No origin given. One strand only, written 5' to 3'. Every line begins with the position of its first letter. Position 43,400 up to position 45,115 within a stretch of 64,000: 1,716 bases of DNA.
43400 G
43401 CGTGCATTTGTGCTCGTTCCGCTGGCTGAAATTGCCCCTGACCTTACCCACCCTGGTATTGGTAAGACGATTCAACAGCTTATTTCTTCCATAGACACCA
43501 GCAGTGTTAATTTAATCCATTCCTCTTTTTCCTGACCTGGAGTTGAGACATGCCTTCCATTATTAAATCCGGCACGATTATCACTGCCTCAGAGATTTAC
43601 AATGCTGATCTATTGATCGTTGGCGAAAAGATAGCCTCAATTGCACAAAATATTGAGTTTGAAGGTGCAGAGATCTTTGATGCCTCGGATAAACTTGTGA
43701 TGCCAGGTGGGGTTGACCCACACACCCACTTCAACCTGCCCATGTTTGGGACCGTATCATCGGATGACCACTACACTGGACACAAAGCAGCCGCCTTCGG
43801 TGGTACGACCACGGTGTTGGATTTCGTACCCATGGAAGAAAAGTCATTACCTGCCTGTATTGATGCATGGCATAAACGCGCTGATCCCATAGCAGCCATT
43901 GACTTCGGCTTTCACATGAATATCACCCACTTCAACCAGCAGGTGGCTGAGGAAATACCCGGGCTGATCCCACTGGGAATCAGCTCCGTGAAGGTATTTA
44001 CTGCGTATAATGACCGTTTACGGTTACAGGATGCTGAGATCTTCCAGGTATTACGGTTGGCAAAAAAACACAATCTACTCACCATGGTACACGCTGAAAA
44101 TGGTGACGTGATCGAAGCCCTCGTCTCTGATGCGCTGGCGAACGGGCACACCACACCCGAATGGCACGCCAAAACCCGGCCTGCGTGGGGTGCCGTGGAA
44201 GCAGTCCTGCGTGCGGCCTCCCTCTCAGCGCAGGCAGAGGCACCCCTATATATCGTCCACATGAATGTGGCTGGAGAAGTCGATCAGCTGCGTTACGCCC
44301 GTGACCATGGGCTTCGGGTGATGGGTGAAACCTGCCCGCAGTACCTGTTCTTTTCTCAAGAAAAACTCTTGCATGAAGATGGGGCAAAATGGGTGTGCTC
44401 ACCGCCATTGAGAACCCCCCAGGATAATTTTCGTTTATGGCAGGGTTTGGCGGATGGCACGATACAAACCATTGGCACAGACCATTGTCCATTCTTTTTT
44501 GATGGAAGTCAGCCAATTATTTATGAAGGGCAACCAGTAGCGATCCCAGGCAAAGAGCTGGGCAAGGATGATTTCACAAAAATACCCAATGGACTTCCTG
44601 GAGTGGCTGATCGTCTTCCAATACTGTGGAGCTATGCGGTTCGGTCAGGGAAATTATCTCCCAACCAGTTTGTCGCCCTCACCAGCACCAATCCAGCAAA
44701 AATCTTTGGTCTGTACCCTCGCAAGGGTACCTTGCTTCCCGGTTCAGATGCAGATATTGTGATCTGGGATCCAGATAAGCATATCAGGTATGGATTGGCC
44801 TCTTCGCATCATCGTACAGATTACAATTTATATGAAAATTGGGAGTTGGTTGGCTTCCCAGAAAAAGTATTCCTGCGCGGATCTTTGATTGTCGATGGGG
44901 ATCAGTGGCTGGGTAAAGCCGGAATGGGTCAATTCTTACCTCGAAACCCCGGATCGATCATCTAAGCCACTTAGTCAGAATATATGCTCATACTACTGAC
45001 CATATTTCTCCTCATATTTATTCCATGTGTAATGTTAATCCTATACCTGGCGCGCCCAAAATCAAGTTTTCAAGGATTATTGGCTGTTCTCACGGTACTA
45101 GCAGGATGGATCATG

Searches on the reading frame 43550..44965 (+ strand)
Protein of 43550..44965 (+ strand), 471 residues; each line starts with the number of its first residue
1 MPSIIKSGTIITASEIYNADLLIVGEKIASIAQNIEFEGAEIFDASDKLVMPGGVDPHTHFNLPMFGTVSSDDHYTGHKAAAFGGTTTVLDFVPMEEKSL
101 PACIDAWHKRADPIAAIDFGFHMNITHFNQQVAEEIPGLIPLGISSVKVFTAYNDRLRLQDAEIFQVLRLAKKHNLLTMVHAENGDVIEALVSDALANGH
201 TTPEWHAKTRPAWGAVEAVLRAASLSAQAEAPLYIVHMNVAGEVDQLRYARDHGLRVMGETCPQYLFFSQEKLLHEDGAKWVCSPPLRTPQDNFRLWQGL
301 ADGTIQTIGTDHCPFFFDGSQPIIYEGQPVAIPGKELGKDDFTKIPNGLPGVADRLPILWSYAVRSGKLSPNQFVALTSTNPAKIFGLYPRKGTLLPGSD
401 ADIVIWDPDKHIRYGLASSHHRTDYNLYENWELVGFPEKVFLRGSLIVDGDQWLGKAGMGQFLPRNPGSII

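Call 72: search_protein_families(library=pfam, proteins=[window:43550-44965:+], max_evalue=0.00001)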
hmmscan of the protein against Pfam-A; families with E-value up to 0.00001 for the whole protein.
window:43550-44965:+ (471 aa): 2 families
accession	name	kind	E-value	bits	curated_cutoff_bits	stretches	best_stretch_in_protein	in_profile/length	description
PF01979.26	Amidohydro_1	-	2.3e-25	90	25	1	49-425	1-323/345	Amidohydrolase family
PF07969.17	Amidohydro_3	-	4.6e-14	53.2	29.7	1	366-409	404-447/472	Amidohydrolase family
